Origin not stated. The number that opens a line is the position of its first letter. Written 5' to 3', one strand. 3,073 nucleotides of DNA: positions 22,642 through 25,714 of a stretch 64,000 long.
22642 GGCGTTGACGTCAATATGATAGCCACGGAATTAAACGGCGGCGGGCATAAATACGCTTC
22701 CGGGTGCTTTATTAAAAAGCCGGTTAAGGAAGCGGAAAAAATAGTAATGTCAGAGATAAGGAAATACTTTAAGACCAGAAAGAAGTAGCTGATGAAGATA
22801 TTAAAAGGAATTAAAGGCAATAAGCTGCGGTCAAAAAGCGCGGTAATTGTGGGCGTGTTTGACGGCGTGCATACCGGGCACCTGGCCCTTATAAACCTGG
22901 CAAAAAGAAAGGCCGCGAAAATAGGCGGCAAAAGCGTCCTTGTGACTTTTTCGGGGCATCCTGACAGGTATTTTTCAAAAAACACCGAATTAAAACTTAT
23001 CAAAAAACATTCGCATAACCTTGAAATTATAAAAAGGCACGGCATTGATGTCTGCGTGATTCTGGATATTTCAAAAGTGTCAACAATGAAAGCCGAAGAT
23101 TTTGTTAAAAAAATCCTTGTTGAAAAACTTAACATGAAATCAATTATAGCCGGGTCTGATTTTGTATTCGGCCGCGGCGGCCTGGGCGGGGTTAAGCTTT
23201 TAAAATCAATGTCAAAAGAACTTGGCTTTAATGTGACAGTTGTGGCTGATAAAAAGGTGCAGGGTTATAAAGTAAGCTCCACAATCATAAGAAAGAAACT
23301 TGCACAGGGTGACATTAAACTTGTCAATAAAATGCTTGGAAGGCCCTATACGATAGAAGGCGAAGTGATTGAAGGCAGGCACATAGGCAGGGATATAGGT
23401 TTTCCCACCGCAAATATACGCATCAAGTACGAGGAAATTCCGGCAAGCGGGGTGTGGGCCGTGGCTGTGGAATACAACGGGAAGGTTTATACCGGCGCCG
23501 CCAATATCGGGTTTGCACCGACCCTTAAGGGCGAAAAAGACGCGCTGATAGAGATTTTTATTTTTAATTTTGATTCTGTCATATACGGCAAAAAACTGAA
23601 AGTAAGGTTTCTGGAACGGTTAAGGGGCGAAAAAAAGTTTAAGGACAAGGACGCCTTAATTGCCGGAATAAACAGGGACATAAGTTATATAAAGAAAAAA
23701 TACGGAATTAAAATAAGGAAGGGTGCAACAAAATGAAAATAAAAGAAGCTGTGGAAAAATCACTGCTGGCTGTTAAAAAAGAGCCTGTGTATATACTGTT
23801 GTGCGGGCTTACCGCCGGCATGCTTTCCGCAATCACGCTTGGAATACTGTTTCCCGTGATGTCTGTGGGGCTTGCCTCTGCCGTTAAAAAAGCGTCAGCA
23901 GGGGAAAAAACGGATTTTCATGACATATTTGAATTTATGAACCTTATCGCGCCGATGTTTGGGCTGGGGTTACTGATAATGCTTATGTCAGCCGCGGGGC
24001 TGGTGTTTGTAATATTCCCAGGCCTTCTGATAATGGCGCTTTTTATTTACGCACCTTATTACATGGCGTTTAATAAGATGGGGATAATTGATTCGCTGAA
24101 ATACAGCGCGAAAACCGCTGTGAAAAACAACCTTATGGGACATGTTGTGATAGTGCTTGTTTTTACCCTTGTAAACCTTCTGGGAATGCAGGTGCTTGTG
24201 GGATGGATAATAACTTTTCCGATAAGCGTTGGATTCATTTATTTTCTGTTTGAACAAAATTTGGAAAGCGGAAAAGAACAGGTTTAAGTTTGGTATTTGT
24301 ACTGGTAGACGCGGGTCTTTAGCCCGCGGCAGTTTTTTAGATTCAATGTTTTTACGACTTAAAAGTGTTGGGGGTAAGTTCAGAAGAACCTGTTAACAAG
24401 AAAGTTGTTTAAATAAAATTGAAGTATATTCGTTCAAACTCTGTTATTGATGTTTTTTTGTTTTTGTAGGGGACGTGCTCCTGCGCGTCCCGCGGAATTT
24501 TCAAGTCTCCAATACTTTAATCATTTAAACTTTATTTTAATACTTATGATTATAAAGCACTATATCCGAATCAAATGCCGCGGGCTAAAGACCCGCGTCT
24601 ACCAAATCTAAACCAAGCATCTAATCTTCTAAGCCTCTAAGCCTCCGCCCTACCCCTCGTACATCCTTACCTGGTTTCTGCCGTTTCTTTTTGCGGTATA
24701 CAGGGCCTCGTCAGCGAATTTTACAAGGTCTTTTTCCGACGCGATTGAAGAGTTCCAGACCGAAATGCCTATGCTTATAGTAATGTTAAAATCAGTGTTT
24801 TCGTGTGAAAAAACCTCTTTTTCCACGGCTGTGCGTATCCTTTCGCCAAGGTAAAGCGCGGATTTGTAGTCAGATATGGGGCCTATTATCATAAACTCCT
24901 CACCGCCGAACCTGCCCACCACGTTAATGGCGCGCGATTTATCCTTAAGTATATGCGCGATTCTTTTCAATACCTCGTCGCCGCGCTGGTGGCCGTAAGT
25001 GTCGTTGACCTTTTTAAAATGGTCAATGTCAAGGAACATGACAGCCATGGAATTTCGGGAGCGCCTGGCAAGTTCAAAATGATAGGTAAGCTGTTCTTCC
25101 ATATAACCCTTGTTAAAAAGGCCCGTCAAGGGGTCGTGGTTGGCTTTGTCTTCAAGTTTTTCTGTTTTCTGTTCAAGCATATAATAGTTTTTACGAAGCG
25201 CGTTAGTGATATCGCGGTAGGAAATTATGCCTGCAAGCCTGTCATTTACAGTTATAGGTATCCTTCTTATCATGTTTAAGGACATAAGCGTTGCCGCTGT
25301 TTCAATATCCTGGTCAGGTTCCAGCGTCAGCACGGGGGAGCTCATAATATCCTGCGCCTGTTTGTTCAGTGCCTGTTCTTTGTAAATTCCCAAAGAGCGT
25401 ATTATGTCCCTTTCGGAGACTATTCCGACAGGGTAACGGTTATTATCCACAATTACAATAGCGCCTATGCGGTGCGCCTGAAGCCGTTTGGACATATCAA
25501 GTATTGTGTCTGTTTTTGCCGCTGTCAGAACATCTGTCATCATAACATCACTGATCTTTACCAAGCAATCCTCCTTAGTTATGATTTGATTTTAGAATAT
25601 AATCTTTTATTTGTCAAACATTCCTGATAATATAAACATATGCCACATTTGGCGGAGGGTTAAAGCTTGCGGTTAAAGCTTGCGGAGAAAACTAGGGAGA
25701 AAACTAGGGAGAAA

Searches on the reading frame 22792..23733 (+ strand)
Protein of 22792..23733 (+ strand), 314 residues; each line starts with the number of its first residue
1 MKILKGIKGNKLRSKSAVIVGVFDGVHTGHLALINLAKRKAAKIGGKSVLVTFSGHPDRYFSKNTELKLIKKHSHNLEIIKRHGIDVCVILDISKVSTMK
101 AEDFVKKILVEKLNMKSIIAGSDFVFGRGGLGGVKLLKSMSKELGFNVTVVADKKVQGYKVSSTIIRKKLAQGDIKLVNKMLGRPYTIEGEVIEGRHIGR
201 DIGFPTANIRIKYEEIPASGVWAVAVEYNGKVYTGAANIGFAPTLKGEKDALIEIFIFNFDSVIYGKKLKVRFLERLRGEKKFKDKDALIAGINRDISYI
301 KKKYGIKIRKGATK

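Call 18: search_protein_families(library=pfam, proteins=[window:22792-23733:+], max_evalue=0.001)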
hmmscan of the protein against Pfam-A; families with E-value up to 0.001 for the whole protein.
window:22792-23733:+ (314 aa): 3 families
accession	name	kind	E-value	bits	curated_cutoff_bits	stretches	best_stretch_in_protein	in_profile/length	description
PF06574.18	FAD_syn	-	1.9e-39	135.5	27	1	13-164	5-157/158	FAD synthetase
PF01687.23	Flavokinase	-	2.7e-39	134.6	19.6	1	182-302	1-122/124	Riboflavin kinase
PF01467.32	CTP_transf_like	-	1.2e-08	35.6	21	1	19-168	2-132/133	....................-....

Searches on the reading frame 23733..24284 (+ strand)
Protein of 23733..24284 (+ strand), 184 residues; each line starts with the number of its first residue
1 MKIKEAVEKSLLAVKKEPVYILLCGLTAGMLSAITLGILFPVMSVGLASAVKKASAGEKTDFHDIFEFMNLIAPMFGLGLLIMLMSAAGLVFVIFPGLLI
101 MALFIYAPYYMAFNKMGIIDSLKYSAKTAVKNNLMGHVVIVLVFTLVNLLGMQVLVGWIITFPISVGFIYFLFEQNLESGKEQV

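Call 18: search_protein_families(library=pfam, proteins=[window:23733-24284:+], max_evalue=0.001)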
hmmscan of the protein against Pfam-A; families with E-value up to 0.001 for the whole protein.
window:23733-24284:+ (184 aa): 1 family
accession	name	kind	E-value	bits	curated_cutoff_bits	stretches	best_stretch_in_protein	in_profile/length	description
PF06790.16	UPF0259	-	1.4e-06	28.8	31.4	1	59-165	116-221/248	Uncharacterised protein family (UPF0259)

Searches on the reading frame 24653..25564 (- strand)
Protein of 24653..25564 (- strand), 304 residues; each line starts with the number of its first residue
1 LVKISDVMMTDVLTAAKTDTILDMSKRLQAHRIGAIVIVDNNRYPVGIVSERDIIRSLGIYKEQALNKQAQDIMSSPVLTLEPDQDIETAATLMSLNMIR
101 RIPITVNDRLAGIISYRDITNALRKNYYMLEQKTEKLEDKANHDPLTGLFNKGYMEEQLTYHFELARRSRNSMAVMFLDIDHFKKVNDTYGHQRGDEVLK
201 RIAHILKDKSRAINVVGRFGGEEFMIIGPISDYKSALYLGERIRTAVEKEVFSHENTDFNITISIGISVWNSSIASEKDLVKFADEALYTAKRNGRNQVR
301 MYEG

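Call 18: search_protein_families(library=pfam, proteins=[window:24653-25564:-], max_evalue=0.001)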
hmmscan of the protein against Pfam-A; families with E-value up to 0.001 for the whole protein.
window:24653-25564:- (304 aa): 3 families
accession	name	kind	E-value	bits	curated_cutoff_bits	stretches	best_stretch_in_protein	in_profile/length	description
PF00990.26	GGDEF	-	5e-47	160.1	23.8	1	141-298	1-161/161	Diguanylate cyclase, GGDEF domain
PF00571.33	CBS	-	8.7e-26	90.5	24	2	71-124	2-56/57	CBS domain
PF24898.2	GGDEF_GdpP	-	9.4e-06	26.4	30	1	178-301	1-118/126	Cyclic-di-AMP phosphodiesterase GdpP-like, GGDEF domain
